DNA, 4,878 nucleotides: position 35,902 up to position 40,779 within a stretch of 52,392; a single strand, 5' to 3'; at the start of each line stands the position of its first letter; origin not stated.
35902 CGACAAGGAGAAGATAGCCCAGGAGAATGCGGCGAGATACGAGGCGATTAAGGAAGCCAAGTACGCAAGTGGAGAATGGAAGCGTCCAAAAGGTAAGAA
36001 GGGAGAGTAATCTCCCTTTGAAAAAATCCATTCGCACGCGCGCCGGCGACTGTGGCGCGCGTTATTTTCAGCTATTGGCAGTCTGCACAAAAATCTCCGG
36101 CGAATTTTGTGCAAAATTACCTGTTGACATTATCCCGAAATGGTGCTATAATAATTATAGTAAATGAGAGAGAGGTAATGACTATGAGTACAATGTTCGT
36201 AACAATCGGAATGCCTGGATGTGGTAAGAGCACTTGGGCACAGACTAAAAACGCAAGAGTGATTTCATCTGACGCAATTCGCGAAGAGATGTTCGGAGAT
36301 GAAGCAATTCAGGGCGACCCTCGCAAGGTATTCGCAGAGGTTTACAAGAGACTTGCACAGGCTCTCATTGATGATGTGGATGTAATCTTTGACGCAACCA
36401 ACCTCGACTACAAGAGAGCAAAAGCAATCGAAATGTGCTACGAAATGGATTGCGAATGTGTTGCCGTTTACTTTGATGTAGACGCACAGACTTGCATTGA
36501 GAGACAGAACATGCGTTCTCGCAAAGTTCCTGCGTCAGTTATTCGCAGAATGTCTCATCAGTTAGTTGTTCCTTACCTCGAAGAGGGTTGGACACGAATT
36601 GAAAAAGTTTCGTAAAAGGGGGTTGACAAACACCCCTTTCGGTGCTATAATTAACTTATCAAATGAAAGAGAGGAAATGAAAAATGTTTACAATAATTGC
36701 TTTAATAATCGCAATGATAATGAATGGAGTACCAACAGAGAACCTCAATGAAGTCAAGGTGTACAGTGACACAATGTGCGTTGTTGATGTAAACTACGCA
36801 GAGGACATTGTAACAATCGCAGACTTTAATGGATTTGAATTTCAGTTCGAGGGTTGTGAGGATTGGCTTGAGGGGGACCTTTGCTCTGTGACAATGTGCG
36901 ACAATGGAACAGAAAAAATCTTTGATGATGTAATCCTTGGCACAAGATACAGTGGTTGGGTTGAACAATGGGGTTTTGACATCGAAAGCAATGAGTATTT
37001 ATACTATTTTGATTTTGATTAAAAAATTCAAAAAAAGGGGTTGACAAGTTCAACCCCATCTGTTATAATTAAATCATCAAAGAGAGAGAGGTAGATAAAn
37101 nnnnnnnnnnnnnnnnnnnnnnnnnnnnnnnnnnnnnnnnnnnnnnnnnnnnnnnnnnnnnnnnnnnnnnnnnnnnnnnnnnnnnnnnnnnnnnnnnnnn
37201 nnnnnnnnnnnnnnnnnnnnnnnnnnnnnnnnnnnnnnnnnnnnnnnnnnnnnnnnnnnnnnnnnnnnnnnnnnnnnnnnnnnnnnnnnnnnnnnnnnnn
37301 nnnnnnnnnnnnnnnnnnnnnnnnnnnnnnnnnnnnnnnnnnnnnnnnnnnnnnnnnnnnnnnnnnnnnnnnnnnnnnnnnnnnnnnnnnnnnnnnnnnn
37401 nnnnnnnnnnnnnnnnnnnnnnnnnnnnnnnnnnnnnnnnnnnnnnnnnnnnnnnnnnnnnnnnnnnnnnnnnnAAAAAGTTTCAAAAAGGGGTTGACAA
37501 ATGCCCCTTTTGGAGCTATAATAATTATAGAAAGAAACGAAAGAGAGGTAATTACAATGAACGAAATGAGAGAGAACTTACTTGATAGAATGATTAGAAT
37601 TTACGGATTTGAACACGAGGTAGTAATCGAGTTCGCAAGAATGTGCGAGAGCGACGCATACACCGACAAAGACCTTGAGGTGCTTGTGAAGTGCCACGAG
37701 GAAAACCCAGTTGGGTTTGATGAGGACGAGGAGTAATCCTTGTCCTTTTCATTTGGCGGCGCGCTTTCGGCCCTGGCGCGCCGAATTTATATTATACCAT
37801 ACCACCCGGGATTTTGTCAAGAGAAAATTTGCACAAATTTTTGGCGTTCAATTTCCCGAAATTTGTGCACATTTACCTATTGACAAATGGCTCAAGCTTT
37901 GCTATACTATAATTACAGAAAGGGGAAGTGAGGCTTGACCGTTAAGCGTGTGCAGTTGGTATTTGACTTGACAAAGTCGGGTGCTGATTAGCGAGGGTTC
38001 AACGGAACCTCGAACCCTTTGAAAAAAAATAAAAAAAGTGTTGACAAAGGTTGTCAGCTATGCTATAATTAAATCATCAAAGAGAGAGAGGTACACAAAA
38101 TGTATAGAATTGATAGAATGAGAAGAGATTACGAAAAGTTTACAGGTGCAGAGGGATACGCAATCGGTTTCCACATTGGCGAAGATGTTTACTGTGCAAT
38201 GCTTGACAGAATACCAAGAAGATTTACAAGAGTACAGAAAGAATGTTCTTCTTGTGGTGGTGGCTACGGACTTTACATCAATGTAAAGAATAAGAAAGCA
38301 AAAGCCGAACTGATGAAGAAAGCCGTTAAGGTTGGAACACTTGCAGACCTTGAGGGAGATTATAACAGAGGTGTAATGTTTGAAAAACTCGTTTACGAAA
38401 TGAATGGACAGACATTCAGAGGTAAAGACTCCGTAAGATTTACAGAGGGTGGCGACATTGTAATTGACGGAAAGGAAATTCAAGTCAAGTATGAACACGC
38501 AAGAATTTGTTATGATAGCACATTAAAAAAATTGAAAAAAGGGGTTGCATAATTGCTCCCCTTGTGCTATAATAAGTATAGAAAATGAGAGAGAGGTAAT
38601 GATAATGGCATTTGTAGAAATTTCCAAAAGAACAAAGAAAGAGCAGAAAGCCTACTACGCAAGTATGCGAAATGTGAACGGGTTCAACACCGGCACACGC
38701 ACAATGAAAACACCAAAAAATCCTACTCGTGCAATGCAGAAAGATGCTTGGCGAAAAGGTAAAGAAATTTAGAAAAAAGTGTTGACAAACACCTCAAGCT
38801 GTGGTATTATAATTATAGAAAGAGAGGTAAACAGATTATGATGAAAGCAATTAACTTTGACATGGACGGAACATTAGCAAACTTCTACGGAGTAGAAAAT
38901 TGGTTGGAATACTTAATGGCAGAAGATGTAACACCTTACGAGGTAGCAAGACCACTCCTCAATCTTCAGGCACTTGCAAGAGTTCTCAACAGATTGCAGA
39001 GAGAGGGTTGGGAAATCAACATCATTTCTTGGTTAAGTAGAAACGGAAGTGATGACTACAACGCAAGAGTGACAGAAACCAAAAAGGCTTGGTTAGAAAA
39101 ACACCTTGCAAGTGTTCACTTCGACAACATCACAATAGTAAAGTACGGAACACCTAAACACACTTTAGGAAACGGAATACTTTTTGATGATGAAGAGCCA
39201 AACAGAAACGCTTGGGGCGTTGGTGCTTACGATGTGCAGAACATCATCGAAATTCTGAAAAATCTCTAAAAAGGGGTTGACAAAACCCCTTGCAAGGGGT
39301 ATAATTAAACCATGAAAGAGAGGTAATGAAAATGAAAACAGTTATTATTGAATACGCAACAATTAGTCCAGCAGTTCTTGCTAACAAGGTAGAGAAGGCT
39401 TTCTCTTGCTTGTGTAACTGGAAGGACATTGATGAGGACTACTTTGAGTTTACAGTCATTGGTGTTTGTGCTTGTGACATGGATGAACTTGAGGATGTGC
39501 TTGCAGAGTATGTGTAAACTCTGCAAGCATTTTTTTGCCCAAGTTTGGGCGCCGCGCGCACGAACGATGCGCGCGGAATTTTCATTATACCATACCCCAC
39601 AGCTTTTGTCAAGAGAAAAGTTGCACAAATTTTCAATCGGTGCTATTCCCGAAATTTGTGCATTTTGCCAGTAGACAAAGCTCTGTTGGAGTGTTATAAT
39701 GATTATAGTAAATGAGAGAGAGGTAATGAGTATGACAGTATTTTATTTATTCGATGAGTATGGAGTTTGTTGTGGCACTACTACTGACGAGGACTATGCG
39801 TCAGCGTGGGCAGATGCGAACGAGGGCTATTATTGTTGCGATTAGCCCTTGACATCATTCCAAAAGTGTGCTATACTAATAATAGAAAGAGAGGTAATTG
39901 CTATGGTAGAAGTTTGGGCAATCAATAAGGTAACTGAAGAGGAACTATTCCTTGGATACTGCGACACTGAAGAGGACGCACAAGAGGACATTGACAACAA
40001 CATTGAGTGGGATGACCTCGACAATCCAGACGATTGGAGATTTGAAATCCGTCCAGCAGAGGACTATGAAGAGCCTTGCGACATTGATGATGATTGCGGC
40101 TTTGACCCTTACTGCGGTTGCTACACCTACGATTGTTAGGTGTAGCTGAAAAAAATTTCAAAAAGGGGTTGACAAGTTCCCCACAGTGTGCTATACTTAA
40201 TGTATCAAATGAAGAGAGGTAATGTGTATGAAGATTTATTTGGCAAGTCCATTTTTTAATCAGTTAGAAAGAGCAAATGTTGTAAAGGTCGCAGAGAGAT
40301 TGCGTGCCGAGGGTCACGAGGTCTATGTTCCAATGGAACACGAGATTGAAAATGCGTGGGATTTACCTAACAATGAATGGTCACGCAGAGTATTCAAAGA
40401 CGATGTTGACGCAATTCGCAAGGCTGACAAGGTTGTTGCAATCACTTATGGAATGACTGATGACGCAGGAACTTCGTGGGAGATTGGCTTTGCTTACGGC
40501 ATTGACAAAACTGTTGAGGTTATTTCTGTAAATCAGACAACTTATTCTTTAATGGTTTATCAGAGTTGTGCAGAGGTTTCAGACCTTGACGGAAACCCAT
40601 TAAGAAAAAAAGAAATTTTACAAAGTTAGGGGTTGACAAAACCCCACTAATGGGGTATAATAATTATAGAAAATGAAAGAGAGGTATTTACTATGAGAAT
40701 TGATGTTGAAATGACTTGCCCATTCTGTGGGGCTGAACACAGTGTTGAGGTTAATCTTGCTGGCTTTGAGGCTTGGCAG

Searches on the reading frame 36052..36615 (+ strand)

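Call 13: search_protein_families(library=pfam, proteins=[window:36052-36615:+], max_evalue=0.01)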
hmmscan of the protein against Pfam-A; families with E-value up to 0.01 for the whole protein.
window:36052-36615:+ (187 aa): 3 families
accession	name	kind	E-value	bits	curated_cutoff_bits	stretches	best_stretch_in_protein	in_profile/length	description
PF13671.12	AAA_33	-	1.9e-22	80.6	27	1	48-171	1-140/143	AAA domain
PF13207.12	AAA_17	-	0.00084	20.1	27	1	52-155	1-122/136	AAA domain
PF08433.16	KTI12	-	0.0066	16.4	22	0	50-168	5-134/271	Chromatin associated protein KTI12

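Call 86: search_protein_families(library=padloc, proteins=[window:36052-36615:+], max_evalue=0.01)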
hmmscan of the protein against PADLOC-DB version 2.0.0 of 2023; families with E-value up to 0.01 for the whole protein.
window:36052-36615:+ (187 aa): 1 family
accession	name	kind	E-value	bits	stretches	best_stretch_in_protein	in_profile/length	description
PDLC02911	VakA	-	0.0014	17.2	1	46-162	2-118/163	-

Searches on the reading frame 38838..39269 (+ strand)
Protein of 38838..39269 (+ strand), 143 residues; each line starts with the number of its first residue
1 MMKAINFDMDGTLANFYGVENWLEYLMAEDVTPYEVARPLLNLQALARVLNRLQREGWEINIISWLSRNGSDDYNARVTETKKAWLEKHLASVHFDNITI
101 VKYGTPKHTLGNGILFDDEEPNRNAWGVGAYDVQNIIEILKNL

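Call 13: search_protein_families(library=pfam, proteins=[window:38838-39269:+], max_evalue=0.01)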
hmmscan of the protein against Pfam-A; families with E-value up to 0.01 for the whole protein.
window:38838-39269:+ (143 aa): 2 families
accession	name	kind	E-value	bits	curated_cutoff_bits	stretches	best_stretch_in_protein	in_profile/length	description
PF06941.18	NT5C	-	4.7e-08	33.6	24.8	1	42-122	68-139/180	5' nucleotidase, deoxy (Pyrimidine), cytosolic type C protein (NT5C)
PF00702.32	Hydrolase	-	0.0029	18.5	26.4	1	2-89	1-65/191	haloacid dehalogenase-like hydrolase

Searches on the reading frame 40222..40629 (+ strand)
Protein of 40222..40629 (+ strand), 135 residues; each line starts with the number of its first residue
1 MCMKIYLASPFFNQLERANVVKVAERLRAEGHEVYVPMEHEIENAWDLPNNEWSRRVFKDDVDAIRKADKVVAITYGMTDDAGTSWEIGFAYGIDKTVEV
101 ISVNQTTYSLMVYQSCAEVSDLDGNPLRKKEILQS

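Call 3: search_protein_families(library=pfam, proteins=[window:40222-40629:+], max_evalue=1)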
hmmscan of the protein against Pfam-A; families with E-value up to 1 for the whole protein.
window:40222-40629:+ (135 aa): 5 families
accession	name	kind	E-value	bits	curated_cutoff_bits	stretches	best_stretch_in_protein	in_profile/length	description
PF05014.21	Nuc_deoxyrib_tr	-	2.4e-21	76.5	28.8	1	5-112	1-107/117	Nucleoside 2-deoxyribosyltransferase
PF15891.11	Nuc_deoxyri_tr2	-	5.2e-10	40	30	1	4-98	3-98/105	Nucleoside 2-deoxyribosyltransferase like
PF14359.12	DUF4406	-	0.0023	18.7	22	1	3-97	1-88/91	Domain of unknown function (DUF4406)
PF13676.11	TIR_2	-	0.026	15.5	28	1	16-75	9-58/122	TIR domain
PF22322.1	DUF6973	-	0.11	12.5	27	1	19-70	63-110/124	Domain of unknown function (DUF6973)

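Call 4: search_protein_families(library=phrogs, proteins=[window:40222-40629:+], max_evalue=0.01)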
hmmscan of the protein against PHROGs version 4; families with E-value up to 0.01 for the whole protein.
window:40222-40629:+ (135 aa): 5 families
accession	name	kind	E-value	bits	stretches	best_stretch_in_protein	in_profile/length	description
phrog_7995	-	DNA, RNA and nucleotide metabolism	2e-24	87.5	1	3-120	22-152/336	nucleoside deoxyribosyltransferase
phrog_1817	-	DNA, RNA and nucleotide metabolism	1.1e-12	48.9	1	3-107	7-113/192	nucleoside 2-deoxyribosyltransferase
phrog_12607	-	DNA, RNA and nucleotide metabolism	1.1e-06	29.8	0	45-112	59-123/145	nucleoside deoxyribosyltransferase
phrog_355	-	DNA, RNA and nucleotide metabolism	9.1e-06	26.3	1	3-101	75-172/249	nucleoside 2-deoxyribosyltransferase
phrog_12019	-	other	0.0013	19.5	1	19-103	33-114/241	MazG-like pyrophosphatase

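Call 50: search_solved_structures(query=window:40222-40629:+, max_evalue=0.01, show_alignments=3)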
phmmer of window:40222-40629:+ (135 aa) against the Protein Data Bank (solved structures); distinct sequences matched with E-value up to 0.01: 13.
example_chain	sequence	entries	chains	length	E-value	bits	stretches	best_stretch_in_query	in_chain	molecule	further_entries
6evs_A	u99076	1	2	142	1.1e-17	67.2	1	3-116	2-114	N-deoxyribosyltransferase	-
8qc0_A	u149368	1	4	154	1.2e-07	34.7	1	5-98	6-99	Nucleoside 2-deoxyribosyltransferase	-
8rh3_A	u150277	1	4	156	1.2e-07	34.7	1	5-98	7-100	Nucleoside 2-deoxyribosyltransferase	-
8pqr_B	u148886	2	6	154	1.4e-07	34.6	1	5-98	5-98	Nucleoside 2-deoxyribosyltransferase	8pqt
8pqq_C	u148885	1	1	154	3.3e-07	33.3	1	5-98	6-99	Nucleoside 2-deoxyribosyltransferase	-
8pqq_A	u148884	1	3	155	3.3e-07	33.3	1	5-98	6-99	Nucleoside 2-deoxyribosyltransferase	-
9emw_A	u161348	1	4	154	4.2e-07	33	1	5-98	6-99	Nucleoside 2-deoxyribosyltransferase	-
8pqp_A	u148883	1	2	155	6.3e-07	32.4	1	5-98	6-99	Nucleoside 2-deoxyribosyltransferase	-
7o62_A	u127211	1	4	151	8.5e-07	32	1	4-99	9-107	Chains: A,B,C,D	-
8pqs_A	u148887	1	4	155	8.7e-07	32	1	5-98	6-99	Nucleoside 2-deoxyribosyltransferase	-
9emx_A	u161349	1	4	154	1.2e-06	31.5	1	5-98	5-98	Nucleoside 2-deoxyribosyltransferase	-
7m5h_A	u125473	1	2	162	1.8e-05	27.8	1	3-98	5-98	Nucleoside 2-deoxyribosyltransferase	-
1s2d_A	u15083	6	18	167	0.005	19.8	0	4-104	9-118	Nucleoside 2-deoxyribosyltransferase | purine trans deoxyribosylase | Nucleoside deoxyribosyltransferase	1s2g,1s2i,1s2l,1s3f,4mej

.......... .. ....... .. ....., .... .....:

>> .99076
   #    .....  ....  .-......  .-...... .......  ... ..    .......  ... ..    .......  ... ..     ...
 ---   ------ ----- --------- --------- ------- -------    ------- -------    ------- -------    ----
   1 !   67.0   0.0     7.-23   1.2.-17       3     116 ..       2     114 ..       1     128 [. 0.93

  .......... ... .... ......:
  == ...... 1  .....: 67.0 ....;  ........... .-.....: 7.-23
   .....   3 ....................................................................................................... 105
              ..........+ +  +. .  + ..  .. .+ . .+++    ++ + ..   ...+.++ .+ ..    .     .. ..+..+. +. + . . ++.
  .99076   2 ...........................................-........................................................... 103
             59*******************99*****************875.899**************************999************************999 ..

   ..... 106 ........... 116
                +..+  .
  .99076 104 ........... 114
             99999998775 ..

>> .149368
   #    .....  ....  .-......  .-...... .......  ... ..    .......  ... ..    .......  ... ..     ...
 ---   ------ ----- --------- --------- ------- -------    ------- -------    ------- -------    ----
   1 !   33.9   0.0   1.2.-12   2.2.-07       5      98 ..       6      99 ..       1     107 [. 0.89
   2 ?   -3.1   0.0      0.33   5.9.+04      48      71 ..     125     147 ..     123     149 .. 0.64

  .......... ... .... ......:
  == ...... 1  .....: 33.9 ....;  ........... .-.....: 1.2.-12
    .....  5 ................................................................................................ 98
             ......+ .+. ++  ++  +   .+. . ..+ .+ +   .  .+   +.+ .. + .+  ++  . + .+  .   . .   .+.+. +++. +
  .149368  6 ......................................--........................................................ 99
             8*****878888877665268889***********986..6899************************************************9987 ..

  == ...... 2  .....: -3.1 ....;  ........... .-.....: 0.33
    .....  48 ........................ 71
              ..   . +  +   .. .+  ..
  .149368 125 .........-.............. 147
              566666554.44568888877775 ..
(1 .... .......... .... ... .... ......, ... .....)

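Call 86: search_protein_families(library=padloc, proteins=[window:40222-40629:+], max_evalue=0.01)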
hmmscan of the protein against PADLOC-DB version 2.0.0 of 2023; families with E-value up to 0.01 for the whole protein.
window:40222-40629:+ (135 aa): 1 family
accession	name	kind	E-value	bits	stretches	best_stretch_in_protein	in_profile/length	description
PDLC00425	ThsB1|ThsB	-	0.0027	14.9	1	15-106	261-350/389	TIR-like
